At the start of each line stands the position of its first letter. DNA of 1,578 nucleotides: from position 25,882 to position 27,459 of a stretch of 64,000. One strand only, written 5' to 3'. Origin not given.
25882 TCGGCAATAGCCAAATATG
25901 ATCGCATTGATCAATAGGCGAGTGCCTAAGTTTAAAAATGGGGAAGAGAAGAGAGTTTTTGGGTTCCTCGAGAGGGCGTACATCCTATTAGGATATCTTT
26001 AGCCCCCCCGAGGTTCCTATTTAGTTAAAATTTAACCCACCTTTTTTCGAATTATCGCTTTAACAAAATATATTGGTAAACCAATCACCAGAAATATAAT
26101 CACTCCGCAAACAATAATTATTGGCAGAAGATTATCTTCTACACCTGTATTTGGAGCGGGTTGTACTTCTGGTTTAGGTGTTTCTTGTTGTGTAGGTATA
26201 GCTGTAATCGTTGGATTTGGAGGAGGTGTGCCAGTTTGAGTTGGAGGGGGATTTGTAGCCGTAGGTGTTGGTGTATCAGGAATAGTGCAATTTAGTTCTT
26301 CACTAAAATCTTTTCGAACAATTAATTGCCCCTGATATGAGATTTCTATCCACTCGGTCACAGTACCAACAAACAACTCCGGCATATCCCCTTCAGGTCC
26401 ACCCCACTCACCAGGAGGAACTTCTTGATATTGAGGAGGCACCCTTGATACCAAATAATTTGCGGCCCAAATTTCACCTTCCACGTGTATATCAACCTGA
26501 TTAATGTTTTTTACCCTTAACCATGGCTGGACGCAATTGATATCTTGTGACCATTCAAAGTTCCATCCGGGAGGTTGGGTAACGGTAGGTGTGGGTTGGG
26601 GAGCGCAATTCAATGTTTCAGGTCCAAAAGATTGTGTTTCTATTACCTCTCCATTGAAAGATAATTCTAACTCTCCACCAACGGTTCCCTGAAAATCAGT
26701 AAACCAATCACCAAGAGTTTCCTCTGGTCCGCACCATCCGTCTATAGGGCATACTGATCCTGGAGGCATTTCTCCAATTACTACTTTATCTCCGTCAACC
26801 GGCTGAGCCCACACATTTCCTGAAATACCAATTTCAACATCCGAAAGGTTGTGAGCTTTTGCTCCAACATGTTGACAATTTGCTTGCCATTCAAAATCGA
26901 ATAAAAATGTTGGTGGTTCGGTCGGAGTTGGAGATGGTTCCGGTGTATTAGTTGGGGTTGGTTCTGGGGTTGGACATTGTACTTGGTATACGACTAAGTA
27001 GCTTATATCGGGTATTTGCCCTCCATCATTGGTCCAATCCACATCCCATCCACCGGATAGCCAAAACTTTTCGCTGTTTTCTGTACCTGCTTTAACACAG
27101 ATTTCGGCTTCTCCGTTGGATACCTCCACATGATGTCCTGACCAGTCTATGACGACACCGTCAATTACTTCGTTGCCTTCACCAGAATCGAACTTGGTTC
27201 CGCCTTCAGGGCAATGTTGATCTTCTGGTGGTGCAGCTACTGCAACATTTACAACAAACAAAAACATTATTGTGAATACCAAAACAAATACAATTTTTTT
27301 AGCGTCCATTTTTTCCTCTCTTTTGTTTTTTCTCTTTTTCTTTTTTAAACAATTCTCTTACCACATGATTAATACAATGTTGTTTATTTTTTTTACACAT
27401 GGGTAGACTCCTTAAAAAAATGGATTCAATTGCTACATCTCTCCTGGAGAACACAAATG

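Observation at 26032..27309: Surface protein with two internal ~100-aa repeats, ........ linkers and a non-canonical sortase signal APNTG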

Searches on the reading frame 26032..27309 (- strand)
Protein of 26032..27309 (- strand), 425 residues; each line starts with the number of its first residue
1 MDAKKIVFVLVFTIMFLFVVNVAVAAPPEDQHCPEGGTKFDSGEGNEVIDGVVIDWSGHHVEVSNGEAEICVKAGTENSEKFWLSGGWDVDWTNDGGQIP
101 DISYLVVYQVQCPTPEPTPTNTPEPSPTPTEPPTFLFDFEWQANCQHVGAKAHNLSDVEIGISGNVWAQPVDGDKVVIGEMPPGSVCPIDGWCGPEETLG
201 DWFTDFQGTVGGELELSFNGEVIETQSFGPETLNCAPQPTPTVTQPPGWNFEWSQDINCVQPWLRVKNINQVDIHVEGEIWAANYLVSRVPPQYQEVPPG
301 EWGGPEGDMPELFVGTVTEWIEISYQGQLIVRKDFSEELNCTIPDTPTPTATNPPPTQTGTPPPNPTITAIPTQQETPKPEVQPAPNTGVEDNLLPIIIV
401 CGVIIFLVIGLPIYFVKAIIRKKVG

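Call 6: search_protein_families(library=pfam, proteins=[window:26032-27309:-], max_evalue=0.01)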
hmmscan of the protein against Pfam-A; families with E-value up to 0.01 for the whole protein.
window:26032-27309:- (425 aa): 0 families

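Call 7: search_protein_families(library=ncbifam, proteins=[window:26032-27309:-], max_evalue=0.1)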
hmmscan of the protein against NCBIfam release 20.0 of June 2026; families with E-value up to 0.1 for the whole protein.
window:26032-27309:- (425 aa): 0 families

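Call 8: find_homologous_proteins(query=window:26032-27309:-, max_evalue=0.001)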
Query window:26032-27309:- (425 aa): 8 proteins with E <= 0.001 among 8000 candidates.
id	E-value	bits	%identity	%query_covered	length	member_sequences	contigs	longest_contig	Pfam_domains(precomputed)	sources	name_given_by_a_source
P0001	6.5e-295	996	100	100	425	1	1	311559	-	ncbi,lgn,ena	-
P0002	1.0e-53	201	34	73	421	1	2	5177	-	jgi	jgi:hypothetical protein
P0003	5.6e-31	126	61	24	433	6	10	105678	-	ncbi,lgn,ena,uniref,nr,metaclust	ncbi:hypothetical protein A2397_05840 [Candidatus Amesbacteria bacterium RIFOXYB1_FULL_44_23]|uniref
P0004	7.7e-15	73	36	24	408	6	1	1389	-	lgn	-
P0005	1.1e-12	65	33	49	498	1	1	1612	-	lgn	-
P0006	5.2e-10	57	36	21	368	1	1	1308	-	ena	-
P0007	4.4e-8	50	33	38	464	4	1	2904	-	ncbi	-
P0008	3.6e-7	47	29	27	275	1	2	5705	-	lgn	-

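Call 12: find_encoding_contigs(protein=P0001, flank=10000, max_places=4)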
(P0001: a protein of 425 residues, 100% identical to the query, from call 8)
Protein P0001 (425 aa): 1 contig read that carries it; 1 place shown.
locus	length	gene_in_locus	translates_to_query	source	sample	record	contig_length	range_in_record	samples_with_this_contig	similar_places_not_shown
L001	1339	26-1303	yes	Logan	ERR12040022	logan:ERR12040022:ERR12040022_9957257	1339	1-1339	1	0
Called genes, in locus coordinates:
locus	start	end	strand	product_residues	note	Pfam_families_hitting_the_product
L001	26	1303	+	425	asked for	-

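Call 24: find_encoding_contigs(protein=P0003, flank=10000, max_places=3)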
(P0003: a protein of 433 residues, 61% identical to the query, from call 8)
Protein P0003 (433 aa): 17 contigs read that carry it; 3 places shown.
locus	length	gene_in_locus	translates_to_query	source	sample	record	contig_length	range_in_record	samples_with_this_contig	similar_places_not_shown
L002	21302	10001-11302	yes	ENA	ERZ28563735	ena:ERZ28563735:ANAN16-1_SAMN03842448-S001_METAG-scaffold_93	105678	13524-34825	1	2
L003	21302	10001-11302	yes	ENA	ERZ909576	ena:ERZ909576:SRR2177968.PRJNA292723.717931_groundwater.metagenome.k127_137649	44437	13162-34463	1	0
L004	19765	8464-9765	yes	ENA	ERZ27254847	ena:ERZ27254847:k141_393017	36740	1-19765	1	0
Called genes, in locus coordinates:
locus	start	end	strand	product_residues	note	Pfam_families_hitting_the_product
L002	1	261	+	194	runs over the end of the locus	PF12917:YfbR-like, PF13023:HD_3, PF01966:HD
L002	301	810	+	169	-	PF00383:dCMP_cyt_deam_1, PF14437:MafB19-deam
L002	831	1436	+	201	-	PF03848:TehB (weak), PF02353:CMAS, PF13489:Methyltransf_23, PF05175:MTS (faint), PF13847:Methyltransf_31, PF08241:Methyltransf_11, PF08242:Methyltransf_12, PF13649:Methyltransf_25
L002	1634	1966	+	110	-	-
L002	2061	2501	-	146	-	-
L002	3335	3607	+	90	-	PF03477:ATP-cone (weak)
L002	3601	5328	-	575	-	-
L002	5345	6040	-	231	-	-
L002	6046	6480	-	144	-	-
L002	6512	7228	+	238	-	-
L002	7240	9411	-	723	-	PF01935:DUF87 (weak), PF10412:TrwB_AAD_bind (faint)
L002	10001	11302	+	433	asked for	-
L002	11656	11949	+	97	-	-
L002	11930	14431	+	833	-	-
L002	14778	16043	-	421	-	-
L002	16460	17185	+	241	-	PF12146:Hydrolase_4 (weak), PF00561:Abhydrolase_1 (weak)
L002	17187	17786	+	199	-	PF01966:HD (weak)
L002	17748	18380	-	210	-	-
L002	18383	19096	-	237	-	PF00588:SpoU_methylase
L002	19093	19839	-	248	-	PF05175:MTS (weak), PF13489:Methyltransf_23, PF13847:Methyltransf_31 (weak), PF08241:Methyltransf_11, PF08242:Methyltransf_12, PF13649:Methyltransf_25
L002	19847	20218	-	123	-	PF00085:Thioredoxin (weak)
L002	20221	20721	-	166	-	-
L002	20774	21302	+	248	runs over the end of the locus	PF00119:ATP-synt_A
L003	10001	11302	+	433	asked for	-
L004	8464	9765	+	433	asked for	-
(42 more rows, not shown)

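Call 25: find_encoding_contigs(protein=P0002, flank=10000, max_places=3)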
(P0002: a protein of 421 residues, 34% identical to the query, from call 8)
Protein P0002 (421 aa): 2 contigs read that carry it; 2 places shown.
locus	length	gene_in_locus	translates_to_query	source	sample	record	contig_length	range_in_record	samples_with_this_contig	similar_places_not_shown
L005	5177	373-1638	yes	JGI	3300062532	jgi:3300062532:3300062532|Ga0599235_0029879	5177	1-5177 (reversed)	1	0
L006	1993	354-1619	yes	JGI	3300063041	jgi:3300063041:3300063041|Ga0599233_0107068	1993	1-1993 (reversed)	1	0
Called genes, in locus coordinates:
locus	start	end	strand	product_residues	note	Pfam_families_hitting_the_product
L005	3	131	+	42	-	?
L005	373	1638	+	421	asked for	-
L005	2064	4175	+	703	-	-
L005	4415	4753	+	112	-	PF05635:23S_rRNA_IVP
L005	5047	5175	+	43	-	?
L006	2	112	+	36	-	?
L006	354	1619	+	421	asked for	-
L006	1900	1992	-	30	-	?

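Call 26: find_encoding_contigs(protein=P0008, flank=10000, max_places=3)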
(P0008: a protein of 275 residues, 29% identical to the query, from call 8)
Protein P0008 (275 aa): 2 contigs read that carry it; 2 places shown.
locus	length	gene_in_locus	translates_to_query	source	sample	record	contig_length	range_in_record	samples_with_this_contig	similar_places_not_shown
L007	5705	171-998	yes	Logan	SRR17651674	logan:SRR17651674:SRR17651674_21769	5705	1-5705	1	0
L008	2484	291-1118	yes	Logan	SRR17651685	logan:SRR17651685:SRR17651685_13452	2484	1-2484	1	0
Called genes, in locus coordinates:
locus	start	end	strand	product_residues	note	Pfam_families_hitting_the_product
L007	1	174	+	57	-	?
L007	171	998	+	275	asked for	-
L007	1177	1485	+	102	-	PF18932:DUF5681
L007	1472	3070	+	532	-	PF04466:Terminase_3 (weak), PF03237:Terminase_6N (weak), PF17289:Terminase_6C (faint)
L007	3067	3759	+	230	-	PF07460:NUMOD3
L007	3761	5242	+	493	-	PF04860:Phage_portal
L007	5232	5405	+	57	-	-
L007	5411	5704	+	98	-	?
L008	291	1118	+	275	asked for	-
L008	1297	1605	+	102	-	PF18932:DUF5681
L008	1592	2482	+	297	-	?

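Call 30: search_protein_families(library=pfam, proteins=[L002:11930-14431:+, L005:2064-4175:+, L002:11656-11949:+], max_evalue=10)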
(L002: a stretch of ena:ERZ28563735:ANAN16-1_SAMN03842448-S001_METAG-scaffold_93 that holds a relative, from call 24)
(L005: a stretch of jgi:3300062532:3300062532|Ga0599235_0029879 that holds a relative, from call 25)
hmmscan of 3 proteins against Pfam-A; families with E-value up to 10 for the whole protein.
L002:11930-14431:+ (833 aa): 3 families
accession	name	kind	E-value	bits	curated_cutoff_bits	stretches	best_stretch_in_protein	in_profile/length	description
PF05257.22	CHAP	-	0.00042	21.2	26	1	741-793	34-81/81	CHAP domain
PF04203.18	Sortase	-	0.049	13.8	26.6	1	516-603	55-120/125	Sortase domain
PF01527.26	HTH_Tnp_1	-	0.11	13.2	24.1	1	145-175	14-44/75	Transposase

L005:2064-4175:+ (703 aa): 1 family
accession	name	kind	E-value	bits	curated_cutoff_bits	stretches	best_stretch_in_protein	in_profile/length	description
PF01245.26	Ribosomal_L19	-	0.013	15.9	22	1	255-298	50-93/111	Ribosomal protein L19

L002:11656-11949:+ (97 aa): 2 families
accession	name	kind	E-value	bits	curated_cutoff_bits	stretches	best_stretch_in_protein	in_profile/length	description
PF14868.11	DUF4487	-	0.044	12.8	25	1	26-74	292-340/583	Domain of unknown function (DUF4487)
PF00620.32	RhoGAP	-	0.084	13.2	24.5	1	42-91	72-120/148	RhoGAP domain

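Call 85: search_protein_families(library=ncbifam, proteins=[P0008, P0002], max_evalue=10)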
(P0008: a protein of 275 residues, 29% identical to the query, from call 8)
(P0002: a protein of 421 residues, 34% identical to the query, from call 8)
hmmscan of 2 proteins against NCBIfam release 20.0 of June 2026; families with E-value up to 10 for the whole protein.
P0008 (275 aa): 6 families
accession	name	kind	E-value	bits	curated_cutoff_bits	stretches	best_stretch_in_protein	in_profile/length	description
NF033761.1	gliding_GltJ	equivalog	0.48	9.4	450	1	108-184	406-478/671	adventurous gliding motility protein GltJ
NF008975.0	PRK12323.1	equivalog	1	7.9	875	1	112-220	411-512/709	DNA polymerase III subunit gamma/tau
TIGR04526.1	predic_Ig_block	subfamily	1.8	7.4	150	1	113-193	73-150/693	putative immunoglobulin-blocking virulence protein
NF040486.1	SrfA_fam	subfamily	2.4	7.5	150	1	115-202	245-331/438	SrfA family protein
NF005846.3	PRK07764.1-6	equivalog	2.5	7.1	625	1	111-190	440-519/628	DNA polymerase III subunit gamma and tau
NF011512.0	PRK14950.1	equivalog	8.3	5.4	593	1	108-186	374-451/585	DNA polymerase III subunits gamma and tau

P0002 (421 aa): 0 families

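Call 86: search_protein_families(library=pfam, proteins=[P0008], max_evalue=10)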
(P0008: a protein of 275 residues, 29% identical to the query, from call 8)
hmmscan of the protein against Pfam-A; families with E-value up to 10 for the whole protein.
P0008 (275 aa): 0 families

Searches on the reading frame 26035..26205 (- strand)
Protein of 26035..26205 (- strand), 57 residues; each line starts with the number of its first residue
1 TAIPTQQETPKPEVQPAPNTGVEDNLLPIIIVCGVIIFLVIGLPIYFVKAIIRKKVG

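Call 85: search_protein_families(library=ncbifam, proteins=[window:26035-26205:-], max_evalue=10)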
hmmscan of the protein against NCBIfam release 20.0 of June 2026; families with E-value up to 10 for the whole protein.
seq(57 aa): 0 families

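Call 86: search_protein_families(library=pfam, proteins=[window:26035-26205:-], max_evalue=10)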
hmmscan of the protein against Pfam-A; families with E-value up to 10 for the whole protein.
seq(57 aa): 3 families
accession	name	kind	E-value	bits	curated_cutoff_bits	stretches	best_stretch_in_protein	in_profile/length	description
PF19470.4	DUF6007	-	0.17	12.2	26.7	1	24-54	32-61/65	Family of unknown function (DUF6007)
PF16101.10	PRIMA1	-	0.17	12.1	38.6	1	8-55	81-127/158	Proline-rich membrane anchor 1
PF06143.16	Baculo_11_kDa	-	0.5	10.4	28.4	1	29-53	37-61/84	Baculovirus 11 kDa family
